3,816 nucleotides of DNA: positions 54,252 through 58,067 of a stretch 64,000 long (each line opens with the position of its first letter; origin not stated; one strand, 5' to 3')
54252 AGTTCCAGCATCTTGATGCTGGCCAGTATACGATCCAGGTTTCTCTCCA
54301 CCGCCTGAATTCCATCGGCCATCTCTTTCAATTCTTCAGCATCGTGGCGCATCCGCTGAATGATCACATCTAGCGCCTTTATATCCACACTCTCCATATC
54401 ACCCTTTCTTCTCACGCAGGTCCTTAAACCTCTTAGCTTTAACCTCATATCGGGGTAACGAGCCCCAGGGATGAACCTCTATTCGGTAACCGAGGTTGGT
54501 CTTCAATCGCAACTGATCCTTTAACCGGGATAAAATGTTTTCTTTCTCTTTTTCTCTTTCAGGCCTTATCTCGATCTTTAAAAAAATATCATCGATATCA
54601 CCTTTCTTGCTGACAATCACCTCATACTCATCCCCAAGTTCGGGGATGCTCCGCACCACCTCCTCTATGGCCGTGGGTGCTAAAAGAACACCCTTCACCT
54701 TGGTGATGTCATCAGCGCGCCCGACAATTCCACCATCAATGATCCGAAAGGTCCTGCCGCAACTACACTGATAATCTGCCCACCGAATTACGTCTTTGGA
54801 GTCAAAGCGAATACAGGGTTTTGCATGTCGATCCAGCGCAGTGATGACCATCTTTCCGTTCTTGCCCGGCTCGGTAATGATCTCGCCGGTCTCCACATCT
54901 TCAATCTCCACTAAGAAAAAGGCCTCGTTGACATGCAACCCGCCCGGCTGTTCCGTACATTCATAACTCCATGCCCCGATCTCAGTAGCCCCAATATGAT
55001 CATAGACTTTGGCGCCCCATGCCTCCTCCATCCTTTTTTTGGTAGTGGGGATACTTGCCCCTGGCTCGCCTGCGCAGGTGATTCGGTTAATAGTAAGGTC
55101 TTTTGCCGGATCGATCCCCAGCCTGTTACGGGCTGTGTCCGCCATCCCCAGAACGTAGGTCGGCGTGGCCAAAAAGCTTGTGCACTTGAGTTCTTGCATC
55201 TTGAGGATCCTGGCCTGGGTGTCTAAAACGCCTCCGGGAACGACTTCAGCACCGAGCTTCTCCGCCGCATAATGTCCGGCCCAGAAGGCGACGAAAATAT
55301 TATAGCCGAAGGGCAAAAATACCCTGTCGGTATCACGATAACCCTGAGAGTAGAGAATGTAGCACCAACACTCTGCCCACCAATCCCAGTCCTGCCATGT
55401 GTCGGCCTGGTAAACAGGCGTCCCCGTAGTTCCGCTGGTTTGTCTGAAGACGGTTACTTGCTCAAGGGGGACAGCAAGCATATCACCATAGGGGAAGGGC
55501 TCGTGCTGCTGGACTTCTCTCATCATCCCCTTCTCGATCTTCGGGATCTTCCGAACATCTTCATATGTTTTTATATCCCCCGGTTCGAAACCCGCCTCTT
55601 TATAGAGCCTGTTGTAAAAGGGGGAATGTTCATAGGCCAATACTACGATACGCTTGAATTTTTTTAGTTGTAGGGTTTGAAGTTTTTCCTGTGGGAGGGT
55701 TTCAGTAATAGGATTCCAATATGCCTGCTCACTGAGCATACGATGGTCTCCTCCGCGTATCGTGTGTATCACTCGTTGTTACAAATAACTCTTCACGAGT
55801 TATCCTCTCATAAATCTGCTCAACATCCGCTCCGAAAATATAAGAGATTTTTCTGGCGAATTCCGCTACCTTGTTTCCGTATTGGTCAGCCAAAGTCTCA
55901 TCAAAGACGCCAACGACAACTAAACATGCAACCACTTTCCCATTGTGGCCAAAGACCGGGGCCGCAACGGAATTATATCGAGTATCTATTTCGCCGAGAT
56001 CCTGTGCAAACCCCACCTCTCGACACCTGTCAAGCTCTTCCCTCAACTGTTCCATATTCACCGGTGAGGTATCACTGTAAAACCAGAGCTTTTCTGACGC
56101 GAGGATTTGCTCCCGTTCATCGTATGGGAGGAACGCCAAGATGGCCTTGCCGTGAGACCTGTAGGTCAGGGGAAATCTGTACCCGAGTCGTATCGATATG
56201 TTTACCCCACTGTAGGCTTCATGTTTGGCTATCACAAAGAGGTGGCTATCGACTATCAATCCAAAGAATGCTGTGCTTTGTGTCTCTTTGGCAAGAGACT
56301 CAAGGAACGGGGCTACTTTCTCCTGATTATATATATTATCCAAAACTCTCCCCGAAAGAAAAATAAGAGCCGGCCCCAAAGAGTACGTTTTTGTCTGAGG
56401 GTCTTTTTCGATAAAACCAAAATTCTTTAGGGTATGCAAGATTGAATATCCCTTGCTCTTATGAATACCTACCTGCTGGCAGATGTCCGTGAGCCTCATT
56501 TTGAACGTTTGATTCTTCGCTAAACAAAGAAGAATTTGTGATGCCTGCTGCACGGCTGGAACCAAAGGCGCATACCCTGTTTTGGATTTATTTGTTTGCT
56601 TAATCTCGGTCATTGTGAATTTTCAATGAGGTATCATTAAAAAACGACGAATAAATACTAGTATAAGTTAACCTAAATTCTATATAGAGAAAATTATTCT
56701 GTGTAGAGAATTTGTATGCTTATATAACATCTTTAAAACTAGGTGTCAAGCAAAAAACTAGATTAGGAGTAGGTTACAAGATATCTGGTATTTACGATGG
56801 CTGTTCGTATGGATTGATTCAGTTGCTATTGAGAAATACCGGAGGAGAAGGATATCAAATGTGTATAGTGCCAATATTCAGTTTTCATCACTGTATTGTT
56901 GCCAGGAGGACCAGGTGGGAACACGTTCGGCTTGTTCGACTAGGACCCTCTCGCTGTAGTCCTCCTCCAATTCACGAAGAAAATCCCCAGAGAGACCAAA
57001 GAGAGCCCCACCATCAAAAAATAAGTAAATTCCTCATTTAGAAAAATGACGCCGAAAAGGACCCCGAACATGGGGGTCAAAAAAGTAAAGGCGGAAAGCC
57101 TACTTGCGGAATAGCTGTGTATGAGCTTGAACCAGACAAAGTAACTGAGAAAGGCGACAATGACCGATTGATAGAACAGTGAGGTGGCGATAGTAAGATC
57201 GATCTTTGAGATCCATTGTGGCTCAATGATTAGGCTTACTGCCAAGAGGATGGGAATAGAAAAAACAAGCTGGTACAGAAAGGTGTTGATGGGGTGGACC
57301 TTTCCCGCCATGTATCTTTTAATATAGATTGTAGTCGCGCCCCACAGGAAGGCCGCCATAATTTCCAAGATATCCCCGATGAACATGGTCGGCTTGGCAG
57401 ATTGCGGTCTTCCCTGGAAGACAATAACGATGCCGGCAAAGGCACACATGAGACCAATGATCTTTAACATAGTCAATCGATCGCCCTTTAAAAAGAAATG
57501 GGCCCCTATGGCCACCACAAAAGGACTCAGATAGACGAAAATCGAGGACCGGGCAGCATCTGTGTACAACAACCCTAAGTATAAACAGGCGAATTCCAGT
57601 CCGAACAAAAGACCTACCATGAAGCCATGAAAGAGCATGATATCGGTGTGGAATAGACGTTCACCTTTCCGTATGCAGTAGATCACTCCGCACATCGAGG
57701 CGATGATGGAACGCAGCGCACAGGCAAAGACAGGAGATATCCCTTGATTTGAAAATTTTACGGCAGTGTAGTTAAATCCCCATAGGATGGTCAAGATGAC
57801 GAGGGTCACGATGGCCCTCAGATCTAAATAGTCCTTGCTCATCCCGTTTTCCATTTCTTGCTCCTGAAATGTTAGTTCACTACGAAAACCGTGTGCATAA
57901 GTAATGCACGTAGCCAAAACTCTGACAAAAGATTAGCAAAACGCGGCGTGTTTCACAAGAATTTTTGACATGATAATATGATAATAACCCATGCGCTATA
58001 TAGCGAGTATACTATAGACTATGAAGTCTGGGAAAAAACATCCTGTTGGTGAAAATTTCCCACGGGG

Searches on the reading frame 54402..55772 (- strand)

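Call 47: search_protein_families(library=pfam, proteins=[window:54402-55772:-], max_evalue=0.00001)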
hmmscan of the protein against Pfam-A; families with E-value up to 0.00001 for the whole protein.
window:54402-55772:- (457 aa): 2 families
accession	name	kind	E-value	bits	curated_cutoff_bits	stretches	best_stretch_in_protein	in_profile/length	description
PF14535.12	AMP-binding_C_2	-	4.9e-16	59.2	25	1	361-453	1-96/96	AMP-binding enzyme C-terminal domain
PF00501.34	AMP-binding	-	2.6e-08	33.5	29.9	1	101-310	159-374/384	AMP-binding enzyme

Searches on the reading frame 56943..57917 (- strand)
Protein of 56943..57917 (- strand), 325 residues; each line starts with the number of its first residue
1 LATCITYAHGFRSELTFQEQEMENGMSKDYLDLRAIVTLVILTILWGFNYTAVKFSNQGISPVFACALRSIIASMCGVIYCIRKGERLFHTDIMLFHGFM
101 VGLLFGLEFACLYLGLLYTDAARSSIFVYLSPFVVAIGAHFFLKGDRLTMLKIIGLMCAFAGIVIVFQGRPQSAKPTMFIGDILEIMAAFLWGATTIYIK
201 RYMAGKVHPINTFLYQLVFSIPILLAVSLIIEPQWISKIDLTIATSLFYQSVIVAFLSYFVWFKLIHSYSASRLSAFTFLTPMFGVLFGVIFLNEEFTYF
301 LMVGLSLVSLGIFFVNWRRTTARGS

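Call 47: search_protein_families(library=pfam, proteins=[window:56943-57917:-], max_evalue=0.00001)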
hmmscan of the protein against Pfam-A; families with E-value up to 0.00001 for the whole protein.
window:56943-57917:- (325 aa): 1 family
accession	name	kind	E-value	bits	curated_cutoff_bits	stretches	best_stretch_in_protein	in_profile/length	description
PF00892.27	EamA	-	2.9e-37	128.4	28.2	2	180-316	2-134/135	EamA-like transporter family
